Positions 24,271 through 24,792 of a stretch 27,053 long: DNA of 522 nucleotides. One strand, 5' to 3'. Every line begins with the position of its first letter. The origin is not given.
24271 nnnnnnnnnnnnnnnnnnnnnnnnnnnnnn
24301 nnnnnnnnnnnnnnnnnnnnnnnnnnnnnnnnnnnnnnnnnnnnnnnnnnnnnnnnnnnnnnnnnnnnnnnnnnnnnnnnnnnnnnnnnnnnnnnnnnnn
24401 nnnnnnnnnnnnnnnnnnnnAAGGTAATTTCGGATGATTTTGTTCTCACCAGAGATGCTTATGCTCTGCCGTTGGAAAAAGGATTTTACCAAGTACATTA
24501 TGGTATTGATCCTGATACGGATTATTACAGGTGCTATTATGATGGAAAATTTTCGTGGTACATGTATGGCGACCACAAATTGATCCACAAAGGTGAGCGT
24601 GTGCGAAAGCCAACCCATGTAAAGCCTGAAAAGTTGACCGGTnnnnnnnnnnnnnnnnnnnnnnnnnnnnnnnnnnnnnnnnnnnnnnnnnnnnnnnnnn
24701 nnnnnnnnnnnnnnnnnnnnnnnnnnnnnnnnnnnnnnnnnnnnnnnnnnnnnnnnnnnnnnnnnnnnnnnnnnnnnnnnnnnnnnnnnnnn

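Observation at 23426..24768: Duplicated genes encoding a W/Y-rich ~50-aa repeat domain, each with an identical upstream 21-mer and identical terminator hairpin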

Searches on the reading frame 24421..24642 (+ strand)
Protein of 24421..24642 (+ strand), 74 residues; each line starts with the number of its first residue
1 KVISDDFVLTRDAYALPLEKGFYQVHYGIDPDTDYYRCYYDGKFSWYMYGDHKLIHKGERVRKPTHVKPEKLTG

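Call 60: predict_structure(alignment_id=A5)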
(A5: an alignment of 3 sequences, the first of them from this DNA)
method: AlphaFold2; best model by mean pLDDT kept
length: 74 residues; sequences in the alignment: 3
mean_pLDDT: 48.0   pTM: 0.30
mean pLDDT of the five models: 48.0, 42.2, 41.9, 41.0, 41.0
residues with pLDDT >= 90: 0; 70-90: 0; 50-70: 45; < 50: 29
segments of 3 or more residues with pLDDT < 50: 1-16, 64-74
pLDDT, mean of each block of 10 residues (from residue 1): 30 48 54 58 55 54 45 30
secondary structure, 60 per line:
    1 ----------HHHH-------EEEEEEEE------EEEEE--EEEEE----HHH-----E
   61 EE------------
elements in order: H11-14 E22-29 E36-40 E43-47 E60-62

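Call 65: fold_search(model_id=the predicted structure, library=pdb)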
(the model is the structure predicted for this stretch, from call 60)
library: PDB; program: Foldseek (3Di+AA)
matches with E <= 10: 45; with E <= 0.001: 0
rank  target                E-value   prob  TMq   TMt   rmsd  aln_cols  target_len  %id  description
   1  4nps                  2.8e+00  0.10  0.32  0.11   5.8        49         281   14  Crystal Structure of Bep1 protein (VirB-translocated Bartonella effector protein) from Bartonella clarridgeiae (released 2014-10-08)
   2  3go5                  3.6e+00  0.08  0.29  0.10   4.6        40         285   20  Crystal structure of a multidomain protein with nucleic acid binding domains (sp_0946) from streptococcus pneumoniae tig (released 2009-04-07)
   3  7zai_6                5.2e+00  0.09  0.39  0.32   5.1        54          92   22  Cryo-EM structure of a Pyrococcus abyssi 30S bound to Met-initiator tRNA, mRNA and aIF1A. (released 2022-07-13)
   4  2h5x_A                5.2e+00  0.08  0.33  0.16   4.8        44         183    9  RuvA from Mycobacterium tuberculosis (released 2006-08-15)
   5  2oqk                  5.5e+00  0.09  0.38  0.32   4.8        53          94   19  Crystal structure of putative Cryptosporidium parvum translation initiation factor eIF-1A (released 2007-02-13)
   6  1ixr_A                5.5e+00  0.08  0.33  0.20   4.7        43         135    9  RuvA-RuvB complex (released 2002-11-06)
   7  7px9_E                5.9e+00  0.14  0.42  0.08   2.7        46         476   20  Substrate-engaged mycobacterial Proteasome-associated ATPase - focused 3D refinement (state A) (released 2022-01-19)
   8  7pxc_E                5.9e+00  0.14  0.42  0.08   2.7        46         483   20  Substrate-engaged mycobacterial Proteasome-associated ATPase in complex with open-gate 20S CP - composite map (state A (released 2022-01-19)
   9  7ljf_C                5.9e+00  0.13  0.41  0.09   3.0        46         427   20  Cryo-EM structure of the Mpa hexamer in the presence of ATP and the Pup-FabD substrate (released 2021-05-05)
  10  2ztd_B                5.9e+00  0.06  0.33  0.16   5.9        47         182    8  MtRuvA Form III (released 2009-05-05)
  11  9nkg_A                6.3e+00  0.06  0.37  0.09  10.6        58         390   12  Structure of substrate engaged MIDN-bound human 26S proteasome, EB-MIDN (Composite map) (released 2025-05-07)
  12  3zjy_C                6.7e+00  0.06  0.33  0.33   4.2        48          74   12  Crystal Structure of Importin 13 - RanGTP - eIF1A complex (released 2013-04-10)
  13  5aj3_f                7.1e+00  0.08  0.36  0.29   3.2        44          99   23  Structure of the small subunit of the mammalian mitoribosome (released 2015-04-22)
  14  2h5x_D                7.1e+00  0.06  0.31  0.15   4.8        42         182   12  RuvA from Mycobacterium tuberculosis (released 2006-08-15)
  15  2ztd_A                7.1e+00  0.06  0.33  0.15   5.9        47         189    8  MtRuvA Form III (released 2009-05-05)
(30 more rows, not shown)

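Call 70: search_protein_families(library=pfam, alignment_id=A5, max_evalue=10)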
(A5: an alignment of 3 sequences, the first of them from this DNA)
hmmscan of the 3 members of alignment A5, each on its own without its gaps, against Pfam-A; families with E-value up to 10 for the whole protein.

A. member 1, seq(74 aa): 0 families

B. families by the number of members that match (of 3 scanned): 1 family
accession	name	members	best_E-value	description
PF00443.35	UCH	1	0.0028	Ubiquitin carboxyl-terminal hydrolase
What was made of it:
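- On Cell-wall / choline-binding repeats (e.g. PF01473): No Pfam hit at E <= 10 per module (call 70).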

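Call 71: search_solved_structures(query=A5, max_evalue=10)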
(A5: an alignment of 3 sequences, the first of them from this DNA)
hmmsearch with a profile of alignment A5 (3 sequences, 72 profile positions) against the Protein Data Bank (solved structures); distinct sequences matched with E-value up to 10: 11.
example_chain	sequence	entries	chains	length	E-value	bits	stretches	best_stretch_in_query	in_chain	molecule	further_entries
2cf2_C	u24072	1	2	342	0.06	16.6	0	4-41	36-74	FATTY ACID SYNTHASE, DH DOMAIN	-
3gnu_P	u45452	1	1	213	0.29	14.4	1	31-58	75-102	25 kDa protein elicitor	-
8bs9_A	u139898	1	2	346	0.34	14.1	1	7-51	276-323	Ubiquitin carboxyl-terminal hydrolase 36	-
3ihp_A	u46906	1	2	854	0.36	14.1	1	23-52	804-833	Ubiquitin carboxyl-terminal hydrolase 5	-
8bs3_A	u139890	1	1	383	0.43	13.8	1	7-51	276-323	Ubiquitin carboxyl-terminal hydrolase 36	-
9dv8_A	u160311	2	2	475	0.48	13.7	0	5-25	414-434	Acetate kinase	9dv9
6sw9_V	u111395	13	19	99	0.59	13.4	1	20-56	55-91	30S ribosomal protein S24e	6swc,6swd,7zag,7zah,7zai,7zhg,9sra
6b15_A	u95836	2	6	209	0.6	13.4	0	13-34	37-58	Amy13K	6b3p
2v94_A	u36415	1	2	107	0.61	13.3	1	20-56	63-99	30S RIBOSOMAL PROTEIN S24E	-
5xsy_B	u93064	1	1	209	0.69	13.2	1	7-53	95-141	Voltage-gated sodium channel beta subunit 1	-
6tbm_Q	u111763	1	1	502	1.7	11.9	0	25-41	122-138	Ubiquitin carboxyl-terminal hydrolase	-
